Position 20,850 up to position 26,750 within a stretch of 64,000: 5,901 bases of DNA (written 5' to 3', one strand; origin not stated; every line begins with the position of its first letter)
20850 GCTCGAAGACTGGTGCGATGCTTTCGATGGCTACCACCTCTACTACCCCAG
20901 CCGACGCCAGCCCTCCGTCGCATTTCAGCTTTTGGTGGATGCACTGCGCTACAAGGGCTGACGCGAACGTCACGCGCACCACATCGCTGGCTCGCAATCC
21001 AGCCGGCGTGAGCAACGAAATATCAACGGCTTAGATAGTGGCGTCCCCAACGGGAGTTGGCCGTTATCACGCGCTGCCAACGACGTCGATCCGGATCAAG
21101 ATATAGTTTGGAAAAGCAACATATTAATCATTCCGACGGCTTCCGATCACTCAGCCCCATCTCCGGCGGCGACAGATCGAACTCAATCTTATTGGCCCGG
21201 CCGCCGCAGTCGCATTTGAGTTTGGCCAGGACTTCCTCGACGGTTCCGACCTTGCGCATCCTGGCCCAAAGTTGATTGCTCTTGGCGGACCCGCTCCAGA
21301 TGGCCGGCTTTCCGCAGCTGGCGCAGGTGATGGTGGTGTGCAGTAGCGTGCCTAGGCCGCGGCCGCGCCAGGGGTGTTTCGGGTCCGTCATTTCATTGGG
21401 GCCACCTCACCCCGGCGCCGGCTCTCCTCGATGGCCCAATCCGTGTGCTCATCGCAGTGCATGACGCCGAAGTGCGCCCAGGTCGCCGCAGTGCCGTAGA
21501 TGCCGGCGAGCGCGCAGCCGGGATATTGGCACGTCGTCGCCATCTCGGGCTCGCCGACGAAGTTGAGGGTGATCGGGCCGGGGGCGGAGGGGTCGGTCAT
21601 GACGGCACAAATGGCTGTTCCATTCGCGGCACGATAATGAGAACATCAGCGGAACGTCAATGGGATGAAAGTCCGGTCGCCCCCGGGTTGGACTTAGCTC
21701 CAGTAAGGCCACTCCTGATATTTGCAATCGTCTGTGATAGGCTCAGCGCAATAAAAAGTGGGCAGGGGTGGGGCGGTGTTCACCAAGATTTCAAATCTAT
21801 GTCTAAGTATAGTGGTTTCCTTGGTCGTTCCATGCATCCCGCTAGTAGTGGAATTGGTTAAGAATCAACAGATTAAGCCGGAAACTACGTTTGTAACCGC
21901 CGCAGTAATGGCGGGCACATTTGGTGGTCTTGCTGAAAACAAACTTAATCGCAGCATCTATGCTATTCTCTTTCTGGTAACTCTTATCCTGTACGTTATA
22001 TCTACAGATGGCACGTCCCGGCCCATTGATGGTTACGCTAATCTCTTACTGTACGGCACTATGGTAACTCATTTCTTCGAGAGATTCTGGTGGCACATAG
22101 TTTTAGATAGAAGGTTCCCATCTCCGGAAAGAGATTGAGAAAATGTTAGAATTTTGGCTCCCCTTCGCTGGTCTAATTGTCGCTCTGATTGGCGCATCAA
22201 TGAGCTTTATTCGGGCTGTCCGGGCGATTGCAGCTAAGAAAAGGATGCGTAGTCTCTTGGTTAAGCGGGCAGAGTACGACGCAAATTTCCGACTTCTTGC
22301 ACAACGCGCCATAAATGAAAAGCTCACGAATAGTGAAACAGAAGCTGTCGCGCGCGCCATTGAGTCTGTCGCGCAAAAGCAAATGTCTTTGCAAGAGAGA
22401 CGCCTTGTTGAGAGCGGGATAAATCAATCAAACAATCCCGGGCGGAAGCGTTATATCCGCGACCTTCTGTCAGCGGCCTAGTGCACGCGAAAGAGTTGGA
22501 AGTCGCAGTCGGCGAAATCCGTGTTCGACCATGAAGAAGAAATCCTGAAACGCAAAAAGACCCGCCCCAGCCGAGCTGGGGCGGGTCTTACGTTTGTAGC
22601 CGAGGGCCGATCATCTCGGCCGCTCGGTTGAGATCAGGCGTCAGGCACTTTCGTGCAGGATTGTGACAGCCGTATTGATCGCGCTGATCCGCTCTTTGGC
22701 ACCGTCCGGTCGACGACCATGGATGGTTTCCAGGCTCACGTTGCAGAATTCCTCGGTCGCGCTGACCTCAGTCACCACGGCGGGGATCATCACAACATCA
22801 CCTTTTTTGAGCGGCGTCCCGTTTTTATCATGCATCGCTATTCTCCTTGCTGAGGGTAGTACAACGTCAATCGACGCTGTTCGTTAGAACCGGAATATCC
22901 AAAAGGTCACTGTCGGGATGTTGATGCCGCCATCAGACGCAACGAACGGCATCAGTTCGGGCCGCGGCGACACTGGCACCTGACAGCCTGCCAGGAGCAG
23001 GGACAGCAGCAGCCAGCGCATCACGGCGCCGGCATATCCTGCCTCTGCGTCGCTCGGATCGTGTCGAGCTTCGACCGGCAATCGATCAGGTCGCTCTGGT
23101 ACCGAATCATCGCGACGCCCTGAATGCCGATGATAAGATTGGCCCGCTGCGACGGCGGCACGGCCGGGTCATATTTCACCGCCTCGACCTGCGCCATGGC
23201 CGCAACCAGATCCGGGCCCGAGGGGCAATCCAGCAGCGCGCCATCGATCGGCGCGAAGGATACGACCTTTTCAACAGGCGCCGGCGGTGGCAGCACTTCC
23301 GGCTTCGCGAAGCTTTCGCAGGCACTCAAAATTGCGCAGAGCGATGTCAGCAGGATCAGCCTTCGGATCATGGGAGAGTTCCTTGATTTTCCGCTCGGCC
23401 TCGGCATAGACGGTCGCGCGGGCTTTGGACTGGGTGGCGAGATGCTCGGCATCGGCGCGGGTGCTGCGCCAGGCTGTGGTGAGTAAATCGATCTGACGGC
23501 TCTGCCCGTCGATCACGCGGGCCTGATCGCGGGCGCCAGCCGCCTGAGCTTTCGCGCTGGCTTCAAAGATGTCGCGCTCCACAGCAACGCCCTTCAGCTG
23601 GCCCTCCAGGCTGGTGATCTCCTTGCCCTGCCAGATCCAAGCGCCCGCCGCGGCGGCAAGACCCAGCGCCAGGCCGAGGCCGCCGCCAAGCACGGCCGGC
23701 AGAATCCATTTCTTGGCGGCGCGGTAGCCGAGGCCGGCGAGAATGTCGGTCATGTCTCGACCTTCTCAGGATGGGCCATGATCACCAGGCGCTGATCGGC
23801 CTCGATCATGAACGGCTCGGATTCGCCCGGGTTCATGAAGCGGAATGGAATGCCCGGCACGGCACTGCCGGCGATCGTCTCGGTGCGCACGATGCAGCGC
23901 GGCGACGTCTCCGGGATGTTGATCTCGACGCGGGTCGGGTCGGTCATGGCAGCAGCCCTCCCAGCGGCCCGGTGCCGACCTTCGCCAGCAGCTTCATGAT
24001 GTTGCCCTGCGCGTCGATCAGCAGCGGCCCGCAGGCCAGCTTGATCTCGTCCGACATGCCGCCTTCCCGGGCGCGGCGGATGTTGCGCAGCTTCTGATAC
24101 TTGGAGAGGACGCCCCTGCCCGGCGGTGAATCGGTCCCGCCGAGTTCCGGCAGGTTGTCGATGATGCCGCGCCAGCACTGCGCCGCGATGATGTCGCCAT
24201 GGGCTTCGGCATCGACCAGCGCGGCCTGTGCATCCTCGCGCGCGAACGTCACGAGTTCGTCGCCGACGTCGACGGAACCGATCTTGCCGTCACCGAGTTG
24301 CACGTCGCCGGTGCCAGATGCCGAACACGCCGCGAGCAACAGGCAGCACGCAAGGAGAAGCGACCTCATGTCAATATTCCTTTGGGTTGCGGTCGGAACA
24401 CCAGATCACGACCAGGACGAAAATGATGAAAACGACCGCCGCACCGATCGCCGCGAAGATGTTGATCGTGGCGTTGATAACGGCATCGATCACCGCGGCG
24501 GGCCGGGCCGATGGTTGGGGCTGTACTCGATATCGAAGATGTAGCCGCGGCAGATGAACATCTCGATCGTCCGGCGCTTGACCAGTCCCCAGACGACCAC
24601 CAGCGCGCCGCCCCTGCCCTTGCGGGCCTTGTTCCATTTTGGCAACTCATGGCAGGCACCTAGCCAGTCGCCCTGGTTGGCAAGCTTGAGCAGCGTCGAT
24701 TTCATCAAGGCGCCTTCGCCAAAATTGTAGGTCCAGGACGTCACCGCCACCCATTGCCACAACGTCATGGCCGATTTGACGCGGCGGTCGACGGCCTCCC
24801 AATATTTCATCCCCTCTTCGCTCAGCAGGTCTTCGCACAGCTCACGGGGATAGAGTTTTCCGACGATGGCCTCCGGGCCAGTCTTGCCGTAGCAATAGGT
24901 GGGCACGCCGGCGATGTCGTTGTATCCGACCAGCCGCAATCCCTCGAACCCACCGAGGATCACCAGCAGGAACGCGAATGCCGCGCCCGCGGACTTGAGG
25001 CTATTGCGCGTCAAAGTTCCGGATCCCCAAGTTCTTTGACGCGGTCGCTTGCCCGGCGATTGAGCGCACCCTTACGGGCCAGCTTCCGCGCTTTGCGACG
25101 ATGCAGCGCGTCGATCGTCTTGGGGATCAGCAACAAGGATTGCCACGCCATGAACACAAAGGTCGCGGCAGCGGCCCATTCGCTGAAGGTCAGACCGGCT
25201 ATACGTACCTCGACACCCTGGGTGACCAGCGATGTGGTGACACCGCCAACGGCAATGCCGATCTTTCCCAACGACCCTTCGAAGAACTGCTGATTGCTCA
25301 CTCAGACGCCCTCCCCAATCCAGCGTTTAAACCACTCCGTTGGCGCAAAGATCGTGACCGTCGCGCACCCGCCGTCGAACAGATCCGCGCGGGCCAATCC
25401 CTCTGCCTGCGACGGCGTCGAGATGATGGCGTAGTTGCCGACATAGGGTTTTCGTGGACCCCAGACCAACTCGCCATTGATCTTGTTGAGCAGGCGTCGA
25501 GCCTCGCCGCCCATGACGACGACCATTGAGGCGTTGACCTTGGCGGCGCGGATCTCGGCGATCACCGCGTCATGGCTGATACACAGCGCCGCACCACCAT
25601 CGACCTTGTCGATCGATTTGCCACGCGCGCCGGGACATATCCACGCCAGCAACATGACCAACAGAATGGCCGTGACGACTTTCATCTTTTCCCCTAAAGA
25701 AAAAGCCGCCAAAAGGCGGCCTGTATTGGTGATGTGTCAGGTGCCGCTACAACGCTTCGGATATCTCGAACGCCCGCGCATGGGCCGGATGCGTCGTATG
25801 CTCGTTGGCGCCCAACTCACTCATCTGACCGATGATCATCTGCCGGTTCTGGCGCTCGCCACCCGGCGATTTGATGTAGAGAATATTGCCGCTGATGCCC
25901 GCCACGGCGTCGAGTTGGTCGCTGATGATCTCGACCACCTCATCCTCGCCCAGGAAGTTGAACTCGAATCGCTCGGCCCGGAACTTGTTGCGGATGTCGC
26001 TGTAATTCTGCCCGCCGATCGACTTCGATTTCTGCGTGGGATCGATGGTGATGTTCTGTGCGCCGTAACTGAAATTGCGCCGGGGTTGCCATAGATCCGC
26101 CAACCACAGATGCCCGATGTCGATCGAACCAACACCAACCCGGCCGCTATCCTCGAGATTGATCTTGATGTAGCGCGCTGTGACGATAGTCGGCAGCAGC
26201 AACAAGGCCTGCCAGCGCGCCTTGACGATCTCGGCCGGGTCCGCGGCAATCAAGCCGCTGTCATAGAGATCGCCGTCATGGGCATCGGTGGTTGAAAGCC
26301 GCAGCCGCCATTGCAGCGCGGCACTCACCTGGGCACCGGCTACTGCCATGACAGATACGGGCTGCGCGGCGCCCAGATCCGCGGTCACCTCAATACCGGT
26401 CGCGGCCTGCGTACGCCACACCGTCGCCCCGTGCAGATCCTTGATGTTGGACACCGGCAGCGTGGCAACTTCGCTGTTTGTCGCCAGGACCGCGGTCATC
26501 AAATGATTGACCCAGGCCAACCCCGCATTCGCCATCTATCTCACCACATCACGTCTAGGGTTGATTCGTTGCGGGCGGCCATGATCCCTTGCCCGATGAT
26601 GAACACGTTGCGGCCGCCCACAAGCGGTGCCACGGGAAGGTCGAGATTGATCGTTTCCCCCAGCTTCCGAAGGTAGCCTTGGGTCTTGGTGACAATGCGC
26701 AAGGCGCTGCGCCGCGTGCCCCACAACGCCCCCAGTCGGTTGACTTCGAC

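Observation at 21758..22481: AT-rich pair of small membrane proteins at the prophage left end, convergent with the whole late operon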

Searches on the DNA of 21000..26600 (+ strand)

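Call 21: search_dna_similar(query=window:21000-26600:+, collection=phages, mode=distant)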
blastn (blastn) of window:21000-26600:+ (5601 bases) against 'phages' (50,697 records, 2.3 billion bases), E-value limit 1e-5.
No match.

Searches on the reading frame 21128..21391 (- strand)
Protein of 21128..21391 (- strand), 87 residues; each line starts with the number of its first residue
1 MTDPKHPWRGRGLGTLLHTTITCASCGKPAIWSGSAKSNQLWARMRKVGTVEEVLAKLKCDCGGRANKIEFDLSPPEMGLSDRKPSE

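Call 14: search_protein_families(library=phrogs, proteins=[window:21128-21391:-], max_evalue=0.01)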
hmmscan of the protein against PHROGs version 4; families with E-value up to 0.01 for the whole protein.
window:21128-21391:- (87 aa): 0 families

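Call 15: search_protein_families(library=pfam, proteins=[window:21128-21391:-], max_evalue=0.01)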
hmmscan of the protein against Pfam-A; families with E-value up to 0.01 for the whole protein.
window:21128-21391:- (87 aa): 0 families

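Call 79: find_related_loci(query=window:21128-21391:-, collection=viral_contigs, flank=10000)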
Query window:21128-21391:- (87 aa) in viral_contigs; peptide patterns used: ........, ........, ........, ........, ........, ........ (x = any residue, [..] = any of these).
7 stretches matched a pattern, but none encodes a relative of the query by tblastn (E <= 1e-3).

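Call 84: search_protein_families(library=ncbifam, proteins=[window:21128-21391:-], max_evalue=0.01)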
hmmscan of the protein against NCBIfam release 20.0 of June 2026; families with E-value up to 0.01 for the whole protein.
window:21128-21391:- (87 aa): 0 families

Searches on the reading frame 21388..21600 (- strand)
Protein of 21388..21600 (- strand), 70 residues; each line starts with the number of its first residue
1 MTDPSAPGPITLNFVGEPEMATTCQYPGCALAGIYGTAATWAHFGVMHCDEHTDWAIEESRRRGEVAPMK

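Call 14: search_protein_families(library=phrogs, proteins=[window:21388-21600:-], max_evalue=0.01)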
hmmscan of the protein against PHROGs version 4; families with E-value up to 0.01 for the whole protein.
window:21388-21600:- (70 aa): 0 families

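Call 15: search_protein_families(library=pfam, proteins=[window:21388-21600:-], max_evalue=0.01)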
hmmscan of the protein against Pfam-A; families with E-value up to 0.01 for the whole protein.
window:21388-21600:- (70 aa): 0 families

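Call 80: find_related_loci(query=window:21388-21600:-, collection=viral_contigs, flank=10000)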
Query window:21388-21600:- (70 aa) in viral_contigs; peptide patterns used: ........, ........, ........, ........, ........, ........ (x = any residue, [..] = any of these).
20 stretches matched a pattern, but none encodes a relative of the query by tblastn (E <= 1e-3).

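Call 84: search_protein_families(library=ncbifam, proteins=[window:21388-21600:-], max_evalue=0.01)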
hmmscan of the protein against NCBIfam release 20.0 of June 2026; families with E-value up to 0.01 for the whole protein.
window:21388-21600:- (70 aa): 0 families
